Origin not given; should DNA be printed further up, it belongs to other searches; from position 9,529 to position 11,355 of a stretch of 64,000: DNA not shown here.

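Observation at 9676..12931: Low-GC two-gene module: DUF262 (GmrSD-like) protein translationally coupled to an SMC/ABC-type ATPase; candidate unnamed defence system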

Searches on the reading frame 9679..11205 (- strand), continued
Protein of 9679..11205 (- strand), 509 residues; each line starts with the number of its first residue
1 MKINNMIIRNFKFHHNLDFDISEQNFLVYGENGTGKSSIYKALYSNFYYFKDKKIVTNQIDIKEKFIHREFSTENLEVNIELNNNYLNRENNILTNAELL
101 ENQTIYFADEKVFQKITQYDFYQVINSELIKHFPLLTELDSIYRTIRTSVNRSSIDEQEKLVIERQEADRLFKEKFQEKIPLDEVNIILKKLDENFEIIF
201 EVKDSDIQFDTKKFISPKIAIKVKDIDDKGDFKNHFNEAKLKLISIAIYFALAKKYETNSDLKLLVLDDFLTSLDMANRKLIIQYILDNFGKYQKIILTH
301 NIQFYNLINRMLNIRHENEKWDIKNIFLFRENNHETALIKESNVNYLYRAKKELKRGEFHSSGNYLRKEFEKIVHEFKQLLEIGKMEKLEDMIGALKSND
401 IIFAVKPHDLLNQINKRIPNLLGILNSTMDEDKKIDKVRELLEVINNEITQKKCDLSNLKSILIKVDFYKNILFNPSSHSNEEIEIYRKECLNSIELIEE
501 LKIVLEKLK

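Call 18: search_solved_structures(query=A1, max_evalue=1, show_alignments=0)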
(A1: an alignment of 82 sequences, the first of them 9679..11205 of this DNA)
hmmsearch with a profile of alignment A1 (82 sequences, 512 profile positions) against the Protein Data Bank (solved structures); distinct sequences matched with E-value up to 1: 51.
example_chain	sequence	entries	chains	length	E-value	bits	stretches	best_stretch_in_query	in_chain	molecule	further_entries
3qkr_A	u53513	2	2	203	5.3e-08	35.4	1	1-74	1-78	DNA double-strand break repair rad50 ATPase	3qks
1us8_A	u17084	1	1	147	6.9e-08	35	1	1-74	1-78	DNA DOUBLE-STRAND BREAK REPAIR RAD50 ATPASE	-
1f2t_A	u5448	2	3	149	7.1e-08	35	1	1-74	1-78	RAD50 ABC-ATPASE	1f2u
1ii8_A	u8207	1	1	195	8.5e-08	34.7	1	1-77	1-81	Rad50 ABC-ATPase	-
4nci_A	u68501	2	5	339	1.3e-07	34.1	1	1-74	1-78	DNA double-strand break repair Rad50 ATPase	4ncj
4nck_A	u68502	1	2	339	1.3e-07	34.1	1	1-74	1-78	DNA double-strand break repair Rad50 ATPase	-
3qkt_A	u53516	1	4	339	1.3e-07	34.1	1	1-74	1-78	DNA double-strand break repair rad50 ATPase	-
4nch_A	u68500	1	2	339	1.7e-07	33.7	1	1-74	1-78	DNA double-strand break repair Rad50 ATPase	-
3aux_A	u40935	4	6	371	3.5e-07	32.7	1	1-48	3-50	DNA double-strand break repair rad50 ATPase | DNA double-strand break repair Rad50 ATPase,DNA double-strand break repair Rad50 ATPase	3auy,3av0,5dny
5f3w_B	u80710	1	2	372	3.6e-07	32.7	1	1-48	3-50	DNA double-strand break repair Rad50 ATPase,DNA double-strand break repair Rad50 ATPase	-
3qku_A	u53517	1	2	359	5.7e-07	32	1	1-80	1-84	DNA double-strand break repair rad50 ATPase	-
3zgx_A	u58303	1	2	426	6e-05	25.3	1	137-302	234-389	CHROMOSOME PARTITION PROTEIN SMC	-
5xg3_A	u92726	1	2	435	7.2e-05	25.1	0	137-302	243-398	Chromosome partition protein Smc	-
3qf7_A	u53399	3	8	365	0.00019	23.7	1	1-48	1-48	Rad50 | Probable DNA double-strand break repair Rad50 ATPase,Probable DNA double-strand break repa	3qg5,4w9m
9e8z_C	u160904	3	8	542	0.00063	22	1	2-50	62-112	Retron Ec83 probable ATPase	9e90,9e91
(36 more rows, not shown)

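Call 38: find_related_loci(query=A1, collection=genome_contigs, flank=8000)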
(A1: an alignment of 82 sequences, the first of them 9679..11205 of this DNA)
Query A1 (509 aa) in genome_contigs; peptide patterns used: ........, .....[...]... (x = any residue, [..] = any of these).
597 stretches matched a pattern (row limit reached: there are more); 303 encode a relative of the query (tblastn E <= 1e-3); the best 80 are kept; 80 distinct loci.
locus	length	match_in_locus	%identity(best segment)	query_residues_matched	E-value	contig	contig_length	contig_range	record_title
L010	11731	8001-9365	53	1-501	6e-151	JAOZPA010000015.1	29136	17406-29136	MAG: Campylobacterales bacterium isolate GMC4.metabat2.12 GMC4_1103_length_29136_cov_21.379182, whole genome shotgun seq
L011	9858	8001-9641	40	1-509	1e-103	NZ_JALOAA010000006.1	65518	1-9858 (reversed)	MAG: Sulfurimonas sp. isolate SO_2017_LW2 bin 12 scaffold_999_c1_LW138R_2017, whole genome shotgun sequence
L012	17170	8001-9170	42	1-396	9e-68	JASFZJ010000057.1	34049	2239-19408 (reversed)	MAG: Sulfurovum sp. isolate MAY_MAG_00022 ALL_000000000824, whole genome shotgun sequence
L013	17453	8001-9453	36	1-498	3e-67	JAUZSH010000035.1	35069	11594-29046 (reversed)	MAG: Ghiorsea sp. isolate Faavne_M6_B18 Faavne_M6_B18-contig_4202_pilon, whole genome shotgun sequence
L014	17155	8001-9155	42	1-396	1e-65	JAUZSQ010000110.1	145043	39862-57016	MAG: Sulfurovum sp. isolate Faavne_M6_B9 Faavne_M6_B9-contig_50_pilon, whole genome shotgun sequence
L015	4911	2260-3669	33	1-508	2e-47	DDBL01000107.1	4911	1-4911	MAG TPA_asm: Leptospiraceae bacterium UBA2033 UBA2033_contig_11681, whole genome shotgun sequence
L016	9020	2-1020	38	175-509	3e-52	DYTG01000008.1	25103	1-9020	MAG TPA_asm: Sulfurovum sp. isolate SulCav_PC08_3_2_41_838 SulCav_PC08-3_1152_length_25103_cov_520.927539, whole genome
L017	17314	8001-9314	29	13-500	3e-33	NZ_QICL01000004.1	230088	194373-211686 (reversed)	Dysgonomonas alginatilytica strain DSM 100214 Ga0181043_104, whole genome shotgun sequence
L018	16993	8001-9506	26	2-497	2e-30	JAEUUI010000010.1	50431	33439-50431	MAG: Cyclobacteriaceae bacterium isolate new MAG-351 k141_3855602, whole genome shotgun sequence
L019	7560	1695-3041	29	8-508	3e-28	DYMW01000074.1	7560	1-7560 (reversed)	MAG TPA_asm: Sulfurovum sp. isolate SulCav_FS06-10_2_36_100 SulCav_FS06_10_5752_length_7560_cov_50_112592, whole genome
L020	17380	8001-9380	26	1-502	4e-28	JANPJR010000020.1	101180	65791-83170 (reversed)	MAG: Cytophagales bacterium isolate VAR_61_metabat_367 VAR_61_k141_4160296, whole genome shotgun sequence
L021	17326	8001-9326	27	25-509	2e-27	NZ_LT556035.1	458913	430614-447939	Leyella lascolaii strain khD1, whole genome shotgun sequence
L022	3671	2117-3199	28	1-399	1e-26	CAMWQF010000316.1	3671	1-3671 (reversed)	MAG TPA_asm: uncultured Porphyromonadaceae bacterium isolate SRR14411266_bin.4_metawrap_v1.3_MAG genome assembly, contig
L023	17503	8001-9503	34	2-509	3e-26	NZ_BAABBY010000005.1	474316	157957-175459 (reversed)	Pedobacter jeongneungensis strain JCM 17626 sequence05, whole genome shotgun sequence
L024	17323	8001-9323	28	3-377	2e-24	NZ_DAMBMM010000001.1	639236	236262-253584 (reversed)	MAG: Sphingobacterium sp. isolate CTOTU49057 NODE_1_length_639236_cov_43.162508, whole genome shotgun sequence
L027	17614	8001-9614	29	2-501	4e-23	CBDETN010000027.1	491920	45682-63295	MAG: Arcobacteraceae bacterium isolate db4b13ac-2574-4c45-916c-b48a2a49b3d8 genome assembly, contig: contig_27, whole ge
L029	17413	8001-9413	23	1-506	1e-22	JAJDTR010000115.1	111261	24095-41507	MAG: Candidatus Poribacteria bacterium isolate jk18x1bzbins.36 k141_791005, whole genome shotgun sequence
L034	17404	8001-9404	24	1-508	2e-21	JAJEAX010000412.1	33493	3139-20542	MAG: Candidatus Latescibacterota bacterium isolate jk18x7bins.9 k141_2872020, whole genome shotgun sequence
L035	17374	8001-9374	25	1-502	2e-21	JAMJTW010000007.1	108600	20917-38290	MAG: Candidatus Thiovulum imperiosus isolate 1320229_bin10 NODE_16_length_108600_cov_835.244870, whole genome shotgun se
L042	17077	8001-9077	27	1-377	2e-20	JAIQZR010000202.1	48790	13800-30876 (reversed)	MAG: Candidatus Scalindua sp. isolate OFTM180 OFTM180_201, whole genome shotgun sequence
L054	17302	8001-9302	22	24-501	6e-19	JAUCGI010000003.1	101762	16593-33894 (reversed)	Desulfobacterales bacterium HSG2 NODE_4_length_101762, whole genome shotgun sequence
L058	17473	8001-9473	25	1-509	1e-18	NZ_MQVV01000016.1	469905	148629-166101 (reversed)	Nonlabens tegetincola strain JCM 12886 ctg7180000000050, whole genome shotgun sequence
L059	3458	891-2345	25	2-507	8e-19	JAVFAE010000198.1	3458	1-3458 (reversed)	MAG: Weeksellaceae bacterium isolate BF4_82 NODE_110073_length_3458_cov_2.836686_Biofilm4, whole genome shotgun sequence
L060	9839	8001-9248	25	1-377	1e-18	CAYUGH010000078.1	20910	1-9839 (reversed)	MAG TPA_asm: uncultured Chitinophagaceae bacterium isolate SRP344714_co2_36 genome assembly, contig: NODE_6505_length_20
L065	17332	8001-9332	33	1-377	3e-18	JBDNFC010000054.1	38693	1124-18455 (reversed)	MAG: Bacteroidia bacterium isolate concoct.103.WLB k141_412930, whole genome shotgun sequence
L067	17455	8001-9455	22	1-505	4e-18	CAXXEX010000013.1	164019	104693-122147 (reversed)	MAG: Acidobacteriota bacterium isolate c8e4eff3-c4ba-44cb-9c6f-c942488c074e genome assembly, contig: contig_13, whole ge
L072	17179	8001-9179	26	1-377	9e-18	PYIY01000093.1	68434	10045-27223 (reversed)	MAG: Candidatus Poribacteria bacterium isolate PCPOR4 Ga0207198_1093, whole genome shotgun sequence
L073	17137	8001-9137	26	1-374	8e-18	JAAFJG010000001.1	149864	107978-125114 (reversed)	MAG: Cytophagales bacterium isolate bin11.concoct.b28b32b33.026 WN_Cytophagales_7_scaffold_1, whole genome shotgun seque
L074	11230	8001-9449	23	1-501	9e-18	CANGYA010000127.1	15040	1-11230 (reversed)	MAG: Cytophagales bacterium isolate RE-15aug16-245 genome assembly, contig: RE-15aug16-C5536, whole genome shotgun seque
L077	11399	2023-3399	35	3-374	1e-17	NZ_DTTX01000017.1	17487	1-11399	MAG: Mesonia sp. isolate UWMA-0090 NODE_1586_length_17487_cov_6.365190, whole genome shotgun sequence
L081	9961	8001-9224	26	1-377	2e-17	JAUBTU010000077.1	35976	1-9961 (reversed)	Microcoleus sp. B6-A1 NODE_88_length_35976_cov_22.275829, whole genome shotgun sequence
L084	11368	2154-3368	22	1-377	2e-17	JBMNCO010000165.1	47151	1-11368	MAG: Desulfatiglandales bacterium isolate Bins.026 NODE_1606, whole genome shotgun sequence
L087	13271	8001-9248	24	1-377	2e-17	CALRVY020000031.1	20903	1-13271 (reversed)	MAG: Pseudanabaena sp. UWO311 isolate JJ-KV9-13-3-m1-bin300 genome assembly, contig: JJ-ZL85-90-C272, whole genome shotg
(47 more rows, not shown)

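Call 41: search_protein_families(library=pfam, proteins=[L018:4435-7992:+, L023:4164-7976:+, L027:4649-8002:+, L029:4582-8004:+, L035:4205-7963:+, L042:4123-7941:+, L081:4189-8004:+, L067:4203-7946:+], max_evalue=0.001)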
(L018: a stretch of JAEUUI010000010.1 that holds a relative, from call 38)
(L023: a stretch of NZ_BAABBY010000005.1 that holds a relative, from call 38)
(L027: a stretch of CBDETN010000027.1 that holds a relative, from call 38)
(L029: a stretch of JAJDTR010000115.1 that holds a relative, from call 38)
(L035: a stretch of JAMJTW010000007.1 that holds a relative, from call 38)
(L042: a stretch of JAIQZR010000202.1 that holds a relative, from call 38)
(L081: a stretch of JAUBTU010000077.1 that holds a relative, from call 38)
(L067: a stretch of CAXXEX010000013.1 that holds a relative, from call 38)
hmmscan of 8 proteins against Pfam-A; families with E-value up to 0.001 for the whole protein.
L018:4435-7992:+ (1185 aa): 5 families
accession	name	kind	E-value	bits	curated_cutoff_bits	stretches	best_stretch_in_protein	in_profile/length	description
PF07669.17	Eco57I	-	2.5e-38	132.3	25.3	1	523-770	1-171/171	Eco57I restriction-modification methylase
PF02384.22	N6_Mtase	-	2e-15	57.3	20.4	1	645-800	106-251/311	N-6 DNA Methylase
PF12950.13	TaqI_C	-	1.1e-14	55.2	26.5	1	895-1059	1-118/118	TaqI-like C-terminal specificity domain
PF20473.4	MmeI_Mtase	-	1.1e-05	25.2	27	1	439-552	8-93/259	MmeI, DNA-methyltransferase domain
PF25120.1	DUF7814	-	3e-05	24.3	27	1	274-312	122-160/228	Domain of unknown function (DUF7814)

L023:4164-7976:+ (1270 aa): 5 families
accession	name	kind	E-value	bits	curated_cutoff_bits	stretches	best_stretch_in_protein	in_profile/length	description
PF25120.1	DUF7814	-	1.9e-81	273.6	27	1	240-465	1-228/228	Domain of unknown function (DUF7814)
PF23653.1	DUF7149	-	3.3e-69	233.5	27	1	7-238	2-238/239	Domain of unknown function (DUF7149)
PF07669.17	Eco57I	-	8.9e-33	114.2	25.3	1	641-918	1-161/171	Eco57I restriction-modification methylase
PF12950.13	TaqI_C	-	3.3e-16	60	26.5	1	1026-1145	2-118/118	TaqI-like C-terminal specificity domain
PF20473.4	MmeI_Mtase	-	4.3e-05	23.3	27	1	536-698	9-118/259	MmeI, DNA-methyltransferase domain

L027:4649-8002:+ (1117 aa): 4 families
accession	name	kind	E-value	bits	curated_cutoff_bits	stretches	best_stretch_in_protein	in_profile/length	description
PF07669.17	Eco57I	-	4.1e-31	108.8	25.3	1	468-690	1-171/171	Eco57I restriction-modification methylase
PF12950.13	TaqI_C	-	2.1e-11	44.5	26.5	1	820-990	1-118/118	TaqI-like C-terminal specificity domain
PF01170.24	UPF0020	-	3.2e-07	30.7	22.3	0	407-520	31-128/197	RMKL-like, methyltransferase domain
PF20473.4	MmeI_Mtase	-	3.2e-06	26.9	27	1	396-624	11-161/259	MmeI, DNA-methyltransferase domain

L029:4582-8004:+ (1140 aa): 29 families (the best 25 are shown)
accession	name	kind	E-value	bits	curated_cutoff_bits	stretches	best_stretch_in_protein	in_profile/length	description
PF00515.34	TPR_1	-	6.8e-149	478.7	27.8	16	591-624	1-34/34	Tetratricopeptide repeat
PF13414.12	TPR_11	-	6.8e-121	394.2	26.8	14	666-707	1-42/42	TPR repeat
PF07719.23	TPR_2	-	2.2e-114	364.7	27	12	319-351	1-33/34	Tetratricopeptide repeat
PF13181.12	TPR_8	-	2.2e-91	292.8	25.7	7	660-690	2-32/34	Tetratricopeptide repeat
PF13431.12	TPR_17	-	2e-84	271.4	24.4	5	308-339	2-33/34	Tetratricopeptide repeat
PF13371.12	TPR_9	-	5.7e-61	202.9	35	7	294-351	4-61/73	Tetratricopeptide repeat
PF13432.12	TPR_16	-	1e-60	202.1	32.7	8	291-346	3-58/65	Tetratricopeptide repeat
PF13424.12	TPR_12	-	2.6e-60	201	30.1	10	591-654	3-67/77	Tetratricopeptide repeat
PF13428.12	TPR_14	-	1.7e-32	109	23.5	0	190-223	8-41/44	Tetratricopeptide repeat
PF14559.12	TPR_19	-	1.7e-30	105.6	25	2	297-353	3-59/68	Tetratricopeptide repeat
PF13174.12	TPR_6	-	1e-23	82.7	26.3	0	321-351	2-32/33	Tetratricopeptide repeat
PF13374.12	TPR_10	-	1.4e-23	82.6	27.5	0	693-719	2-28/42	Tetratricopeptide repeat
PF12950.13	TaqI_C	-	1.4e-14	54.8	26.5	1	871-1015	1-118/118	TaqI-like C-terminal specificity domain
PF23914.1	TPR_CcmH_CycH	-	4.4e-14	53.1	42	0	314-417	45-151/158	Cytochrome c-type biogenesis protein H TPR domain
PF12569.14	NatA_aux_su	-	1.6e-13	50.9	33.3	0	533-583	202-252/515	N-terminal acetyltransferase A, auxiliary subunit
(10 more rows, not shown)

L035:4205-7963:+ (1252 aa): 6 families
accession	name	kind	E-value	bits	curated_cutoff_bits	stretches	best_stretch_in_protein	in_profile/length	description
PF25120.1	DUF7814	-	1.4e-48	166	27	1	217-410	2-228/228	Domain of unknown function (DUF7814)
PF07669.17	Eco57I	-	1.2e-39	136.5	25.3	1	535-822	1-171/171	Eco57I restriction-modification methylase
PF23653.1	DUF7149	-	1.6e-24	87.1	27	1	5-214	3-238/239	Domain of unknown function (DUF7149)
PF12950.13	TaqI_C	-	1.2e-12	48.5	26.5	1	971-1137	1-118/118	TaqI-like C-terminal specificity domain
PF02384.22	N6_Mtase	-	4.6e-10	39.7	20.4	1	728-876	121-271/311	N-6 DNA Methylase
PF20473.4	MmeI_Mtase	-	3.3e-06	26.9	27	1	442-557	8-85/259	MmeI, DNA-methyltransferase domain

L042:4123-7941:+ (1272 aa): 4 families
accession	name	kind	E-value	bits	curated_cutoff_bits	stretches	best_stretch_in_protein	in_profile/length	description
PF07669.17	Eco57I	-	1.1e-40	139.9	25.3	1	564-884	1-171/171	Eco57I restriction-modification methylase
PF02384.22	N6_Mtase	-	1.1e-11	45.1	20.4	1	781-914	118-248/311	N-6 DNA Methylase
PF12950.13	TaqI_C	-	5e-08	33.7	26.5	1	1002-1157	2-118/118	TaqI-like C-terminal specificity domain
PF20473.4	MmeI_Mtase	-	1.1e-06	28.5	27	0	475-623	11-123/259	MmeI, DNA-methyltransferase domain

L081:4189-8004:+ (1271 aa): 3 families
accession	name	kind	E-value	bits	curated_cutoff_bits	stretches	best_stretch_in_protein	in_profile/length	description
PF07669.17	Eco57I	-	1.5e-41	142.8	25.3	1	632-875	1-171/171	Eco57I restriction-modification methylase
PF12950.13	TaqI_C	-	4.2e-17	62.9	26.5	1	994-1140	1-116/118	TaqI-like C-terminal specificity domain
PF02384.22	N6_Mtase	-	6e-11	42.7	20.4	0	461-502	3-40/311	N-6 DNA Methylase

L067:4203-7946:+ (1247 aa): 5 families
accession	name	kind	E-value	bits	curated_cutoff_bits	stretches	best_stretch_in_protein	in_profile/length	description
PF07669.17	Eco57I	-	1.5e-28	100.5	25.3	1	549-859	1-167/171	Eco57I restriction-modification methylase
PF02384.22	N6_Mtase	-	2.1e-15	57.3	20.4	1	765-888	120-245/311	N-6 DNA Methylase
PF12950.13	TaqI_C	-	8.3e-12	45.9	26.5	1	1049-1136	33-118/118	TaqI-like C-terminal specificity domain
PF20473.4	MmeI_Mtase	-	1.8e-06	27.8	27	1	493-605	14-125/259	MmeI, DNA-methyltransferase domain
PF01170.24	UPF0020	-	6e-06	26.5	22.3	0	752-790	103-141/197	RMKL-like, methyltransferase domain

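Call 42: predict_structure(alignment_id=A1)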
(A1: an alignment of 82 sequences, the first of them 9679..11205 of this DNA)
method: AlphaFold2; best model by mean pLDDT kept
length: 509 residues; sequences in the alignment: 82
mean_pLDDT: 83.4   pTM: 0.69
mean pLDDT of the five models: 83.4, 82.2, 81.8, 81.5, 80.4
residues with pLDDT >= 90: 223; 70-90: 194; 50-70: 77; < 50: 15
segments of 3 or more residues with pLDDT < 50: 384-390, 472-476
pLDDT, mean of each block of 10 residues (from residue 1): 94 91 92 87 93 80 89 93 93 93 94 90 94 94 90 83 94 97 97 94 92 92 85 82 96 95 95 88 96 95 84 89 83 74 68 72 67 58 46 61 74 85 88 88 86 72 58 49 60 73 66
secondary structure, 60 per line:
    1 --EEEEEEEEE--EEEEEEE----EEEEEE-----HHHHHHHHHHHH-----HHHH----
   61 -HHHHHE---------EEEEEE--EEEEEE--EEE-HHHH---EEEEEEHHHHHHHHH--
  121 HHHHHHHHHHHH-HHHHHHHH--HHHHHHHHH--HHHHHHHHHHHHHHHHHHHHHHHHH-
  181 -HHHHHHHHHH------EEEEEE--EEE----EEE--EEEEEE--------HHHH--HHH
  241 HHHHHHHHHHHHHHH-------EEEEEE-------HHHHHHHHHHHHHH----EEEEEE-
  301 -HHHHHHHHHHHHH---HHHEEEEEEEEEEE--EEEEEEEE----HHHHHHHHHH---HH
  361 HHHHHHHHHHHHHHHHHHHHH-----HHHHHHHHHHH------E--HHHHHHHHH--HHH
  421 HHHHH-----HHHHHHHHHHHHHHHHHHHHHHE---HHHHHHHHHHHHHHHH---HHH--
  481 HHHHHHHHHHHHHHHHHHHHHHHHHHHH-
elements in order: E3-11 E14-20 E25-30 H36-47 H53-56 H62-66 E77-82 E85-90 E93-95 H97-100 E104-109 H110-118 H121-132 H134-141 H144-152 H155-179 H182-191 E198-203 E206-208 E213-215 E218-223 H232-235 H238-255 E263-268 H276-289 E294-299 H302-314 E321-331 E334-341 H346-355 H359-381 H387-397 H407-415 H418-425 H431-452 H457-472 H481-508

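Call 45: fold_search(model_id=the predicted structure, library=pdb)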
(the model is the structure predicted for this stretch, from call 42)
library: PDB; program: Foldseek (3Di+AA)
matches with E <= 10: 1096; with E <= 0.001: 236
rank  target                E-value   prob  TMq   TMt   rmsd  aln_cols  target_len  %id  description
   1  6wge_A                4.3e-11  1.00  0.40  0.51  10.0       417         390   11  Cryo-EM structure of human Cohesin-NIPBL-DNA complex without STAG1 (released 2020-05-20)
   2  6qpq_C                1.2e-10  1.00  0.44  0.55   9.7       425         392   14  The structure of the cohesin head module elucidates the mechanism of ring opening (released 2020-02-05)
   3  8rod_A                2.0e-10  1.00  0.42  0.55   8.0       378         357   13  Human cohesin SMC1A-HD(shortCC-EQ)/RAD21-C complex - Open/closed P-loop conformation (released 2024-09-11)
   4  6qpq_A                2.1e-10  1.00  0.43  0.53   8.9       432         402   14  The structure of the cohesin head module elucidates the mechanism of ring opening (released 2020-02-05)
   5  5dny_B                2.6e-10  1.00  0.36  0.49  10.3       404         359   15  Structure of the ATPrS-Mre11/Rad50-DNA complex (released 2016-02-24)
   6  5dny_D                4.1e-10  1.00  0.37  0.50   9.7       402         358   15  Structure of the ATPrS-Mre11/Rad50-DNA complex (released 2016-02-24)
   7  7qen_B                4.1e-10  1.00  0.37  0.44  10.4       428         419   13  S.c. Condensin core in DNA- and ATP-bound state (released 2022-06-15)
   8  6qj2_A                7.1e-10  1.00  0.39  0.53   8.9       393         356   15  Crystal structure of the C. thermophilum condensin Smc4 ATPase head in complex with the C-terminal domain of Brn1 (released 2019-07-03)
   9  3auy_A                8.2e-10  1.00  0.34  0.44  12.4       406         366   14  Crystal structure of Rad50 bound to ADP (released 2011-05-25)
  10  6zz6_A                9.1e-10  1.00  0.44  0.58   7.1       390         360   16  Cryo-EM structure of S.cerevisiae cohesin-Scc2-DNA complex (released 2020-09-30)
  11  4w9m_C                1.0e-09  1.00  0.36  0.50   9.8       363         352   16  AMPPNP bound Rad50 in complex with dsDNA (released 2015-01-14)
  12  8rof_A                1.0e-09  1.00  0.42  0.56   9.2       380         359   14  Human cohesin SMC1A-HD(shortCC-EQ)/RAD21-C complex - ADP-Mg-bound conformation (released 2024-09-11)
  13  3auy_B                1.2e-09  1.00  0.34  0.45  11.3       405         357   16  Crystal structure of Rad50 bound to ADP (released 2011-05-25)
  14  8roc_A                1.2e-09  1.00  0.42  0.56   9.1       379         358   14  Human cohesin SMC1A-HD(shortCC-EQ)/RAD21-C complex - Apo closed P-loop conformation (released 2024-09-11)
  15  7q2x_B                1.3e-09  1.00  0.41  0.52   8.1       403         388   15  Cryo-EM structure of clamped S.cerevisiae condensin-DNA complex (Form I) (released 2022-03-23)
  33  9a5q_B                6.1e-09  1.00  0.44  0.57   6.8       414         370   11  Integrative model of TKRA-RECF by crosslinking MS and deep learning (released 2024-09-18)
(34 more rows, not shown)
